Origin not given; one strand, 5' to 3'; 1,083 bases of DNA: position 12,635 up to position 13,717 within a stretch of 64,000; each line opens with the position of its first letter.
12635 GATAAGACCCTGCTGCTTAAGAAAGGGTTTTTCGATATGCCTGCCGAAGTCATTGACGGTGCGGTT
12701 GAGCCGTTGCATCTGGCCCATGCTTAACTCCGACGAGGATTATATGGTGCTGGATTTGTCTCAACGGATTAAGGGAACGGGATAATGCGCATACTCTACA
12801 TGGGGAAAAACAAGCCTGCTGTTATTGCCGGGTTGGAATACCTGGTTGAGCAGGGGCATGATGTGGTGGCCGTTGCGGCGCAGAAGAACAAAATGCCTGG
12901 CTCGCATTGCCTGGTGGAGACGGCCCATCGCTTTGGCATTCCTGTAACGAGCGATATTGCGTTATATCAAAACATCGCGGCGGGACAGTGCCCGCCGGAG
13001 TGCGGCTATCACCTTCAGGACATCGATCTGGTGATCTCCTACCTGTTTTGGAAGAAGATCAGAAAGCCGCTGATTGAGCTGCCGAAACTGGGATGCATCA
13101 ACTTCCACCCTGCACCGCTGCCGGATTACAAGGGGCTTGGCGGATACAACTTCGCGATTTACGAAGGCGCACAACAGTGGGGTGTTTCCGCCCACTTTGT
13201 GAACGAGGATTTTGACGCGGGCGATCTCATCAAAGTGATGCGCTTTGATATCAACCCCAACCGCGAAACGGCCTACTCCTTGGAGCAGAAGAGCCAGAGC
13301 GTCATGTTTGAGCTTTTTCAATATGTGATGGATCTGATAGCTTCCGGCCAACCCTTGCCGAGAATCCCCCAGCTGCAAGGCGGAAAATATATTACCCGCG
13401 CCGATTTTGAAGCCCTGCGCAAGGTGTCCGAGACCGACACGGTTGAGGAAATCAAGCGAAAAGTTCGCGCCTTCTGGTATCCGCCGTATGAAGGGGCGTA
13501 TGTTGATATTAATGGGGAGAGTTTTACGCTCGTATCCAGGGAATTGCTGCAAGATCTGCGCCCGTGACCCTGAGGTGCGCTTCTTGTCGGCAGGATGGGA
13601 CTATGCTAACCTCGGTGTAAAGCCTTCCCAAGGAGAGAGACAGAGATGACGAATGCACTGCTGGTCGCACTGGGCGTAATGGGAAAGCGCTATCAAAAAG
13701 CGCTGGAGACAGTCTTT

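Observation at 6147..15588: GDP-type legionaminic/pseudaminic-like nonulosonic acid cluster with an N-formyltransferase-like gene and two Gfo/Idh/MocA oxidoreductases instead of an N-acetyltransferase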

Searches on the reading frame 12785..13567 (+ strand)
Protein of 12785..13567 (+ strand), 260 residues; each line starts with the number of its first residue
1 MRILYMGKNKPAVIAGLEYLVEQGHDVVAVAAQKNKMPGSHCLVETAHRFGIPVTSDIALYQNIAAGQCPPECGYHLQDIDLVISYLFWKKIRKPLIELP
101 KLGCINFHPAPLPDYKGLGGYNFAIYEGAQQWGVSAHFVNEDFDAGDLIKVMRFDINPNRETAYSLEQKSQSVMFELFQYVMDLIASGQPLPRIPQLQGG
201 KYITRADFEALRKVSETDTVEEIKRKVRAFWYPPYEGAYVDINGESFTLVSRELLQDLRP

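Call 3: search_protein_families(library=pfam, proteins=[window:12785-13567:+])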
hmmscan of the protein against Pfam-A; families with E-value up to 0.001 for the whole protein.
window:12785-13567:+ (260 aa): 1 family
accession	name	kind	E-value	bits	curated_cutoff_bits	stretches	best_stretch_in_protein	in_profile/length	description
PF00551.24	Formyl_trans_N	-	2.1e-20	73.7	26.1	1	21-172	22-171/181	Formyl transferase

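Call 4: search_protein_families(library=ncbifam, proteins=[window:12785-13567:+])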
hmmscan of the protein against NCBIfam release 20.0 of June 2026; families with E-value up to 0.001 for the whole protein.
window:12785-13567:+ (260 aa): 7 families
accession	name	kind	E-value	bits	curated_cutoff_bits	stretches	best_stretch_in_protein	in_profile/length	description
TIGR00460.1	fmt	equivalog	7.4e-22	77.9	201.5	1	1-252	1-248/315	methionyl-tRNA formyltransferase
NF005414.0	PRK06988.1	equivalog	5.6e-18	65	316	1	17-251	18-246/311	formyltransferase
NF005998.1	PRK08125.1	equivalog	2.4e-14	52.6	777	1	15-252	14-245/649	bifunctional UDP-4-amino-4-deoxy-L-arabinose formyltransferase/UDP-glucuronic acid oxidase ArnA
NF005755.0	PRK07579.1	equivalog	3e-14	53.4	238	1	80-245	66-229/245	dTDP-4-amino-4,6-dideoxyglucose formyltransferase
TIGR00639.1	PurN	equivalog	3.3e-12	46.4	150.1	1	78-187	78-186/192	phosphoribosylglycinamide formyltransferase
NF004684.0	PRK06027.1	subfamily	2.6e-06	27.3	223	1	80-151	166-237/286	formyltetrahydrofolate deformylase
TIGR00655.1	PurU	equivalog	2.6e-05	24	285.95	1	81-154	162-235/280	formyltetrahydrofolate deformylase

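Call 9: find_homologous_proteins(query=window:12785-13567:+)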
Query window:12785-13567:+ (260 aa): 998 proteins with E <= 0.001 among 1366 candidates; the best 120 are listed.
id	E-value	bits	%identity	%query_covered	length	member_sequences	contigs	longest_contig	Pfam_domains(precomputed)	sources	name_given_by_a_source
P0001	2.7e-175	599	100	100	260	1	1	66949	PF00551.25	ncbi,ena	-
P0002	1.7e-98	348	59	99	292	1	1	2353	PF00551.25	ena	-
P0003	2.9e-98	347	58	99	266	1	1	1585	PF00551.25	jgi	jgi:methionyl-tRNA formyltransferase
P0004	3.1e-95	337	59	99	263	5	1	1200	PF00551.25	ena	-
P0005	3.7e-91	323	55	99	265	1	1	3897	PF00551.25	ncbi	-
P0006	3.9e-90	320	53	99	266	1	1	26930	PF00551.25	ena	-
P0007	8.8e-90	319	56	99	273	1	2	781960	PF00551.25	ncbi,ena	-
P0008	1.1e-89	319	54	99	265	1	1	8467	PF00551.25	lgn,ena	-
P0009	1.1e-89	319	55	99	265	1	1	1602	PF00551.25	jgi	-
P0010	1.2e-89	318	55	99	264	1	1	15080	PF00551.25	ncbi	ncbi:formyltransferase family protein [Chloroflexota bacterium]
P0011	2.8e-89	317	55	99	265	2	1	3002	PF00551.25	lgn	-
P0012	4.6e-89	317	56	99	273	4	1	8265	PF00551.25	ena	-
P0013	1.5e-88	315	54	99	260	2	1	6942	PF00551.25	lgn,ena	-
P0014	2.3e-87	311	55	99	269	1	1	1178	PF00551.25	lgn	-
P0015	4.7e-87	310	53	99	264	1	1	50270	PF00551.25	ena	-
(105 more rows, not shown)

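Call 10: find_encoding_contigs(protein=P0001, flank=2000, max_places=2)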
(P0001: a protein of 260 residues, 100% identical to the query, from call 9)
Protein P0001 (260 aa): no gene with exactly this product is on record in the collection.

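Call 11: find_encoding_contigs(protein=P0007, flank=10000, max_places=2)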
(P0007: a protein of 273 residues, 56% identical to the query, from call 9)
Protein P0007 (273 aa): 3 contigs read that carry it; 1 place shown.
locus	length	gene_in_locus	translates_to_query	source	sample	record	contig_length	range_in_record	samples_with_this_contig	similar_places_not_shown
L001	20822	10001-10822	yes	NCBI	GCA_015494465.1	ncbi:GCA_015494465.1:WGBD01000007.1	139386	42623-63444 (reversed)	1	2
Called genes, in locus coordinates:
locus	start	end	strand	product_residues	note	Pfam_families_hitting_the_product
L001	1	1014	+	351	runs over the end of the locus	PF01075:Glyco_transf_9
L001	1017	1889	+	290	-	-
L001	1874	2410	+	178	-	PF00702:Hydrolase (faint), PF08282:Hydrolase_3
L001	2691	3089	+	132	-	PF00156:Pribosyltran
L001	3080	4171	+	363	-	PF03739:LptF_LptG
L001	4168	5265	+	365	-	PF03739:LptF_LptG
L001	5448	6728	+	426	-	PF00709:Adenylsucc_synt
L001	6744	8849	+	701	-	PF03030:H_PPase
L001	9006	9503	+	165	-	PF13801:Metal_resist, PF07813:LTXXQ (weak)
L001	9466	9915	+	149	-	PF02367:TsaE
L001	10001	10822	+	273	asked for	PF00551:Formyl_trans_N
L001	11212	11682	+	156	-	PF00359:PTS_EIIA_2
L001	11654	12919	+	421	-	PF01933:CofD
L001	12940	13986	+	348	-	PF00154:RecA_N, PF06745:ATPase (faint), PF08423:Rad51, PF27531:MT3502_N (weak), PF21096:RecA_C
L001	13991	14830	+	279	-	PF04055:Radical_SAM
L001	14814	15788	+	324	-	PF11104:PilM_2, PF14450:FtsA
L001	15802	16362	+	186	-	PF01227:GTP_cyclohydroI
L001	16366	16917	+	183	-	PF02674:Colicin_V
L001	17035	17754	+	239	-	PF05911:FPP (weak)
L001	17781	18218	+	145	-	PF02681:DUF212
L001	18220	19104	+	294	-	PF01476:LysM, PF03734:YkuD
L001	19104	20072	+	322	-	PF03255:ACCA, PF01039:Carboxyl_trans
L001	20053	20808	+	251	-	PF02511:Thy1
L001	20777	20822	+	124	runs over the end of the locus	-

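Call 13: find_related_loci(query=A1, collection=genome_contigs, flank=10000)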
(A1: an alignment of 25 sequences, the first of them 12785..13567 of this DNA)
Query A1 (260 aa) in genome_contigs; peptide patterns used: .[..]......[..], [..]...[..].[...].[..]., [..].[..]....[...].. (x = any residue, [..] = any of these).
345 stretches matched a pattern; 303 encode a relative of the query (tblastn E <= 1e-3); the best 80 are kept; 80 distinct loci.
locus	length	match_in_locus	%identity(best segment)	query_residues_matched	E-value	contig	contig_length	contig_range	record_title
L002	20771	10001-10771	56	1-258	1e-94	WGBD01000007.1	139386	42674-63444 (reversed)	MAG: Candidatus Omnitrophota bacterium isolate S143_95 k151_249272, whole genome shotgun sequence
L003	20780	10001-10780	53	1-259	3e-93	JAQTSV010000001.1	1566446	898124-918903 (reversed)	MAG: Candidatus Omnitrophota bacterium isolate STB_25 NODE_1_length_1566446_cov_7.163386_Sandtown_B, whole genome shotgu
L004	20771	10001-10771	55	1-258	3e-94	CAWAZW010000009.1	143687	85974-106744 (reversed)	MAG: Blastocatellia bacterium isolate MFD09206.bin.2.99 genome assembly, contig: contig_26641, whole genome shotgun sequ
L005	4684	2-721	57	19-258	1e-88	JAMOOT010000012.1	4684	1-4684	MAG: Candidatus Omnitrophota bacterium isolate 4559-240_maxbin2_scaf2bin.121 4559-240_scaffold_10926_c1, whole genome sh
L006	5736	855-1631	54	1-258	4e-85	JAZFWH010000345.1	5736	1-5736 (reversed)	MAG: Myxococcota bacterium isolate BS3bin.41 BS3bin.41_345, whole genome shotgun sequence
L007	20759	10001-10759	51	1-255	1e-84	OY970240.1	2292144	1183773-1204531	MAG: uncultured Solirubrobacterales bacterium isolate MFD09212.bin.c.4 genome assembly, chromosome: 1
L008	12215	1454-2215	49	1-255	1e-82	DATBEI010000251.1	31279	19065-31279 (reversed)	MAG TPA_asm: Candidatus Sulfotelmatobacter sp. isolate SMAG_U5833 k141_1579098, whole genome shotgun sequence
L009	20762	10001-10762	49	1-255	4e-82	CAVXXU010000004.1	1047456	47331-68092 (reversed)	MAG: uncultured Acidobacteriaceae bacterium isolate MFD00008.bin.1.10 genome assembly, contig: contig_38022, whole genom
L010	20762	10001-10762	51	1-256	2e-81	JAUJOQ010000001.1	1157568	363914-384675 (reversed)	MAG: Thermoleophilaceae bacterium isolate YX3bin21 opera_contig_1, whole genome shotgun sequence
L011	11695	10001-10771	51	1-259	1e-80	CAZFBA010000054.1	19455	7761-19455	MAG TPA_asm: uncultured Gammaproteobacteria bacterium isolate SRP241341_co1_276 genome assembly, contig: NODE_3205_lengt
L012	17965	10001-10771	47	1-258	2e-80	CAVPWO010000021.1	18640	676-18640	MAG: uncultured Acidobacteriaceae bacterium isolate MFD10064.bin.1.18 genome assembly, contig: contig_94322, whole genom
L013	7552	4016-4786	48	1-258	6e-80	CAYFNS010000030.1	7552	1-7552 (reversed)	MAG TPA_asm: Candidatus Woesearchaeota archaeon isolate ERP019367_co2_146 genome assembly, contig: NODE_5806_length_7552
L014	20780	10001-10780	50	1-258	9e-80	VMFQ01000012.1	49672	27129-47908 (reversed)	MAG: Parcubacteria group bacterium Gr01-1014_33 G01um101433_scaffold_1111, whole genome shotgun sequence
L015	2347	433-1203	49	1-258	5e-82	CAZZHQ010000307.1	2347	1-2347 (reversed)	MAG TPA_asm: uncultured Dehalococcoidales bacterium isolate SRP178699_co1_156 genome assembly, contig: NODE_78362_length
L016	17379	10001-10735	49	1-258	3e-79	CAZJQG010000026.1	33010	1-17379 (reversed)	MAG TPA_asm: uncultured Dehalococcoidales bacterium isolate SRP098346_co1_423 genome assembly, contig: NODE_872_length_3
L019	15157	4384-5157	47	1-258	2e-78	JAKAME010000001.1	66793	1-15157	MAG: Candidatus Micrarchaeota archaeon isolate WY5.bin156 NODE_625_length_66793_cov_1.765338, whole genome shotgun seque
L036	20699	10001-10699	45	1-258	5e-76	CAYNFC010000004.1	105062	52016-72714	MAG TPA_asm: uncultured Gammaproteobacteria bacterium isolate binchicken_co266_245 genome assembly, contig: NODE_462_len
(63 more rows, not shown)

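Call 24: search_solved_structures(query=A1, max_evalue=0.001, show_alignments=2)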
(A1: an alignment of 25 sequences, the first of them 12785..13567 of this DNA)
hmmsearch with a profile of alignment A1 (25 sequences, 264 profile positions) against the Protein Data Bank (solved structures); distinct sequences matched with E-value up to 0.001: 76 (the best 60 are shown).
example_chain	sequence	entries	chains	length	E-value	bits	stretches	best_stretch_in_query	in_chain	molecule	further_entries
4iqf_A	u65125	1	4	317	9.1e-25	90.9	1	1-237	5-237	Methionyl-tRNA formyltransferase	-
5vys_A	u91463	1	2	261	2e-23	86.5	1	81-255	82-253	Gdp-mannose 4,6-dehydratase / gdp-4-amino-4,6-dideoxy-d-mannose formyltransferase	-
5vyr_A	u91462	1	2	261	2.4e-23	86.2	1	81-255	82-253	Gdp-mannose 4,6-dehydratase / gdp-4-amino-4,6-dideoxy-d-mannose formyltransferase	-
5vyt_A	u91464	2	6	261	3.1e-22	82.6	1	81-255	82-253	Gdp-mannose 4,6-dehydratase / gdp-4-amino-4,6-dideoxy-d-mannose formyltransferase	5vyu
3q0i_A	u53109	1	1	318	1e-19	74.4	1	1-234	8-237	Methionyl-tRNA formyltransferase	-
4lxq_A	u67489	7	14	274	1.1e-18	71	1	2-240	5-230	WlaRD, a sugar 3N-formyl transferase | WlaRD a sugar 3N formyltransferase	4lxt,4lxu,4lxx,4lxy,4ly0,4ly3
4nv1_C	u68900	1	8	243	9.7e-18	67.9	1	100-245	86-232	Formyltransferase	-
3tqq_A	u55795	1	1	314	1.6e-17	67.1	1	1-233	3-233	Methionyl-tRNA formyltransferase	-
7n7a_A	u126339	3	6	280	5.8e-17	65.3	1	4-240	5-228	Formyl_trans_N domain-containing protein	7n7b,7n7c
8gjh_A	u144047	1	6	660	6.9e-15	58.5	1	1-253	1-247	Bifunctional polymyxin resistance protein ArnA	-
1fmt_A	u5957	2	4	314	5.4e-14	55.6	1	1-254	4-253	METHIONYL-TRNA FMET FORMYLTRANSFERASE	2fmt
6pih_A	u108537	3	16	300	1.2e-13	54.4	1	1-252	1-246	Bifunctional polymyxin resistance protein ArnA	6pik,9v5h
1yrw_A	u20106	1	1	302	1.3e-13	54.4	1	1-252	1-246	protein ArnA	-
2bln_A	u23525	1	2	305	1.3e-13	54.3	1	1-252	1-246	PROTEIN YFBG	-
5j63_A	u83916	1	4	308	1.3e-13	54.3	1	1-252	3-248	Bifunctional polymyxin resistance protein ArnA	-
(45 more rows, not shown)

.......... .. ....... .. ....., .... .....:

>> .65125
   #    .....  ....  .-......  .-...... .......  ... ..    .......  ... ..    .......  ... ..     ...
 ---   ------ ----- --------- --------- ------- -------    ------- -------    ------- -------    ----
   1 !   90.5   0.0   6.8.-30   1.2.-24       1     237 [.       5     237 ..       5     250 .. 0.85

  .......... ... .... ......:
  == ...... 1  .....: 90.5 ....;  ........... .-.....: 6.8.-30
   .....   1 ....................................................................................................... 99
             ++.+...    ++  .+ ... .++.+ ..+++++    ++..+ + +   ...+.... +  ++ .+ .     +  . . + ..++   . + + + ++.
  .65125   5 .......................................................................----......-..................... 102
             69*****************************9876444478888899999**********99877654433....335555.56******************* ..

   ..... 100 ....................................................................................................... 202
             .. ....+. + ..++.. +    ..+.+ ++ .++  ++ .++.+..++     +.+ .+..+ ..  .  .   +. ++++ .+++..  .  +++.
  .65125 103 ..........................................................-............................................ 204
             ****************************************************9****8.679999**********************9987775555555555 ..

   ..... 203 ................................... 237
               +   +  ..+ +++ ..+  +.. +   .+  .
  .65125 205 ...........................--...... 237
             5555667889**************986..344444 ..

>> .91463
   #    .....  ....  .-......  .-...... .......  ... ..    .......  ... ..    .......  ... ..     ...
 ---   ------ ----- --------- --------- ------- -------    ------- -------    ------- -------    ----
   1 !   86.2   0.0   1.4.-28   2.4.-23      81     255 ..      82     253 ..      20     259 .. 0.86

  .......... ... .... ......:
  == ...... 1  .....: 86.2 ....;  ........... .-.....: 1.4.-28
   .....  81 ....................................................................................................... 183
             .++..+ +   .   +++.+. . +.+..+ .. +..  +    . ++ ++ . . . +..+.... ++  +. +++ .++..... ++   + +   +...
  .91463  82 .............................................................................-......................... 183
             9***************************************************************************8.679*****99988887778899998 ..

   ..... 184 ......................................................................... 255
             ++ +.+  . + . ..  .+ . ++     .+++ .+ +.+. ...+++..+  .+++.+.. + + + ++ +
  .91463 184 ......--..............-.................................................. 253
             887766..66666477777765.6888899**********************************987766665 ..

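Call 31: search_protein_families(library=pfam, proteins=[L003:10001-11482:+, L009:8837-10789:+, L012:8891-10789:+, L014:10001-11356:+, L009:14593-15288:-, L008:6611-7714:-, L012:7107-7760:-, L036:10713-11366:+, L003:14309-15103:+, L009:7965-8906:+])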
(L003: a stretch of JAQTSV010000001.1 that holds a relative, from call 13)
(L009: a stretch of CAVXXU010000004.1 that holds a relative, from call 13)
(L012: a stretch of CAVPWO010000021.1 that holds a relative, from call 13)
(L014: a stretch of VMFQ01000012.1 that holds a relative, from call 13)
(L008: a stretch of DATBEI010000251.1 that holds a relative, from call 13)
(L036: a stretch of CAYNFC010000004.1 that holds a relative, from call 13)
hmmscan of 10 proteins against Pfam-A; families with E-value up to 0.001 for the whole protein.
L003:10001-11482:+ (493 aa): 5 families
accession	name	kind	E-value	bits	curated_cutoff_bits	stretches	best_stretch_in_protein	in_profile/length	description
PF00132.30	Hexapep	-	3.9e-29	99.6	27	5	420-454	1-35/36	Bacterial transferase hexapeptide (six repeats)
PF00551.24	Formyl_trans_N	-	4.6e-15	56.3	26.1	1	22-172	23-169/181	Formyl transferase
PF17836.7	PglD_N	-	3.5e-13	50.3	23.4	1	282-363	1-77/78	PglD N-terminal domain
PF25084.1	LbH_EIF2B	-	2.6e-09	37.5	54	1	367-463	10-103/105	EIF2B subunit epsilon LbH domain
PF14602.12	Hexapep_2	-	3.5e-07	30.3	27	0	457-480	2-25/34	Hexapeptide repeat of succinyl-transferase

L009:8837-10789:+ (650 aa): 3 families
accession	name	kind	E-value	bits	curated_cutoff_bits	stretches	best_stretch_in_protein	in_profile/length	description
PF00551.24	Formyl_trans_N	-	6.5e-15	55.8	26.1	1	467-560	79-171/181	Formyl transferase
PF13480.13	Acetyltransf_6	-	1.2e-07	32.4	22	1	222-327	28-137/143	Acetyltransferase (GNAT) domain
PF02388.22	FemAB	-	3.9e-05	23.1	24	1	273-345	307-382/406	FemAB family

L012:8891-10789:+ (632 aa): 2 families
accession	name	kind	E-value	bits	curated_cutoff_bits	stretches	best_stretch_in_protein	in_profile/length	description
PF00551.24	Formyl_trans_N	-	1.8e-15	57.6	26.1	1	449-543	79-172/181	Formyl transferase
PF13480.13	Acetyltransf_6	-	1.8e-06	28.6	22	1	186-308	17-137/143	Acetyltransferase (GNAT) domain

L014:10001-11356:+ (451 aa): 1 family
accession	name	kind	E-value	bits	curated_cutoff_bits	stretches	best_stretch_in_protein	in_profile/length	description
PF00551.24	Formyl_trans_N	-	2.4e-14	53.9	26.1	1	83-174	80-170/181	Formyl transferase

L009:14593-15288:- (231 aa): 11 families
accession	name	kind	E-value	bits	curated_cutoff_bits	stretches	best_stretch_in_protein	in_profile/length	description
PF13649.12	Methyltransf_25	-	5.9e-22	78.6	27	1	52-145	2-97/97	Methyltransferase domain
PF08241.18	Methyltransf_11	-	4.2e-20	72.6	21.2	1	52-148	1-94/95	Methyltransferase domain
PF13847.12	Methyltransf_31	-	2e-18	66.9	27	1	48-153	4-113/145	Methyltransferase domain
PF08242.18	Methyltransf_12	-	1e-13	52.3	30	1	52-146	1-97/98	Methyltransferase domain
PF01209.24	Ubie_methyltran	-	5.2e-10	39.5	20.1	1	45-156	45-158/233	ubiE/COQ5 methyltransferase family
PF13489.12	Methyltransf_23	-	9.4e-10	38.9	27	1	34-152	11-119/164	Methyltransferase domain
PF05724.17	TPMT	-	7.1e-07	29.5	26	1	15-153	6-157/218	Thiopurine S-methyltransferase (TPMT)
PF02353.26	CMAS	-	7.1e-07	29.2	27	1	50-150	65-165/273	Mycolic acid cyclopropane synthetase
PF05175.20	MTS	-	9e-07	29.1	23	1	47-148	31-137/170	Methyltransferase small domain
PF03848.20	TehB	-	3.2e-06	27.1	20.4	1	50-149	33-132/193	Tellurite resistance protein TehB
PF05148.21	Methyltransf_8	-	5.6e-06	26.8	27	1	33-148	60-155/219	Hypothetical methyltransferase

L008:6611-7714:- (367 aa): 0 families

L012:7107-7760:- (217 aa): 10 families
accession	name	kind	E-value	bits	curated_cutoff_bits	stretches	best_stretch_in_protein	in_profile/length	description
PF08241.18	Methyltransf_11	-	8.4e-19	68.5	21.2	1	42-138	1-94/95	Methyltransferase domain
PF13649.12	Methyltransf_25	-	1.3e-18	67.9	27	1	42-135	2-97/97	Methyltransferase domain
PF13847.12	Methyltransf_31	-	1.5e-16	60.8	27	1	36-144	2-114/145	Methyltransferase domain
PF13489.12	Methyltransf_23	-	2e-11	44.3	27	1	25-189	12-157/164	Methyltransferase domain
PF08242.18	Methyltransf_12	-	3.6e-09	37.7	30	1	42-137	1-98/98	Methyltransferase domain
PF01209.24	Ubie_methyltran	-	3.2e-08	33.7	20.1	1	38-141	48-153/233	ubiE/COQ5 methyltransferase family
PF05175.20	MTS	-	0.00011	22.3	23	1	37-137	31-136/170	Methyltransferase small domain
PF05148.21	Methyltransf_8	-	0.00014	22.3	27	1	79-139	99-156/219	Hypothetical methyltransferase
PF02353.26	CMAS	-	0.00014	21.7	27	1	40-146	65-171/273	Mycolic acid cyclopropane synthetase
PF03848.20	TehB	-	0.00076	19.4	20.4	1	40-96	33-90/193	Tellurite resistance protein TehB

L036:10713-11366:+ (217 aa): 2 families
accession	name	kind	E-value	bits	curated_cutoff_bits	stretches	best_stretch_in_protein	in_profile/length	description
PF17836.7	PglD_N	-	5.1e-21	75.5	23.4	1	10-87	1-77/78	PglD N-terminal domain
PF00132.30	Hexapep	-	1.4e-10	40.9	27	1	162-196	1-35/36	Bacterial transferase hexapeptide (six repeats)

L003:14309-15103:+ (264 aa): 4 families
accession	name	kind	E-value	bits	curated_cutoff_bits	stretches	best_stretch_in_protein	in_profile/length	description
PF13561.12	adh_short_C2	-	2e-41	142.6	27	1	24-262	8-236/236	Enoyl-(Acyl carrier protein) reductase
PF00106.31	adh_short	-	6.1e-27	94.8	26.6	1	13-208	1-182/195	short chain dehydrogenase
PF01370.27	Epimerase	-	5.7e-07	29.6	20.9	1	15-227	1-196/240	NAD dependent epimerase/dehydratase family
PF08659.16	KR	-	5.9e-05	23.5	22.6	1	15-98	3-90/180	KR domain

L009:7965-8906:+ (313 aa): 0 families

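Call 34: find_encoding_contigs(protein=P0006, flank=9000, max_places=1)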
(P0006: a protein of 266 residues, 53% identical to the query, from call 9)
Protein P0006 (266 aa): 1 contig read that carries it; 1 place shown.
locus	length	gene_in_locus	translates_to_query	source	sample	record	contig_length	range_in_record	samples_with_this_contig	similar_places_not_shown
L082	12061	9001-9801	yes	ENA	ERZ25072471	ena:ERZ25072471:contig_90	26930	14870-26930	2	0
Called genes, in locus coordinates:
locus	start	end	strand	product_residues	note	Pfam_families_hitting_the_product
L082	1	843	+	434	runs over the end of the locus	PF19335:HMBD, PF00122:E1-E2_ATPase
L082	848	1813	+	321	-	PF00702:Hydrolase, PF08282:Hydrolase_3 (faint)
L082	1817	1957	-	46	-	-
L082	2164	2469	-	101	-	-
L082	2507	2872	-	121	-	-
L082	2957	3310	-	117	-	-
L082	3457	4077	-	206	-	PF10282:Lactonase (weak)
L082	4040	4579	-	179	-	-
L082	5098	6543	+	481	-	PF00004:AAA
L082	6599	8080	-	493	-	PF07705:CARDB, PF00082:Peptidase_S8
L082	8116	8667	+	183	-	PF13302:Acetyltransf_3, PF00583:Acetyltransf_1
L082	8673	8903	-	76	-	-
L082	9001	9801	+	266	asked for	PF00551:Formyl_trans_N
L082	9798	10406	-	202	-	PF02397:Bac_transf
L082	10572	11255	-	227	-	PF00117:GATase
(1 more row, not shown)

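Call 35: find_encoding_contigs(protein=P0015, flank=9000, max_places=1)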
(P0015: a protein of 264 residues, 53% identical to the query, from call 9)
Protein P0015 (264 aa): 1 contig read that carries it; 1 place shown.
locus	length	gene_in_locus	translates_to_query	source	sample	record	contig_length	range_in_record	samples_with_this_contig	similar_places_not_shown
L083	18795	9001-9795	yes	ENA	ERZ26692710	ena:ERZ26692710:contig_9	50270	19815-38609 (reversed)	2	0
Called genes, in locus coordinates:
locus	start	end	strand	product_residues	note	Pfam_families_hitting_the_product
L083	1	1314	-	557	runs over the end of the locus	-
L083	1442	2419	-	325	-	PF02826:2-Hacid_dh_C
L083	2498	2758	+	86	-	-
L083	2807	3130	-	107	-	PF01541:GIY-YIG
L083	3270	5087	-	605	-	PF00009:GTP_EFTU, PF01926:MMR_HSR1, PF22042:EF-G_D2 (weak), PF03144:GTP_EFTU_D2, PF00679:EFG_C, PF21018:BipA_C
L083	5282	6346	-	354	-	-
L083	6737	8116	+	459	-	PF17164:DUF5122 (faint), PF06739:SBBP (weak)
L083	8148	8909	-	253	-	PF02633:Creatininase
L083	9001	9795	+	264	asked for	PF00551:Formyl_trans_N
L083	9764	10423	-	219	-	PF02397:Bac_transf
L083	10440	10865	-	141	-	-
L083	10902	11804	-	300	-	-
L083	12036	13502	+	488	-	PF25213:HVO_A0261_N (faint)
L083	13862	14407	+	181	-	-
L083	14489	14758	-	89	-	-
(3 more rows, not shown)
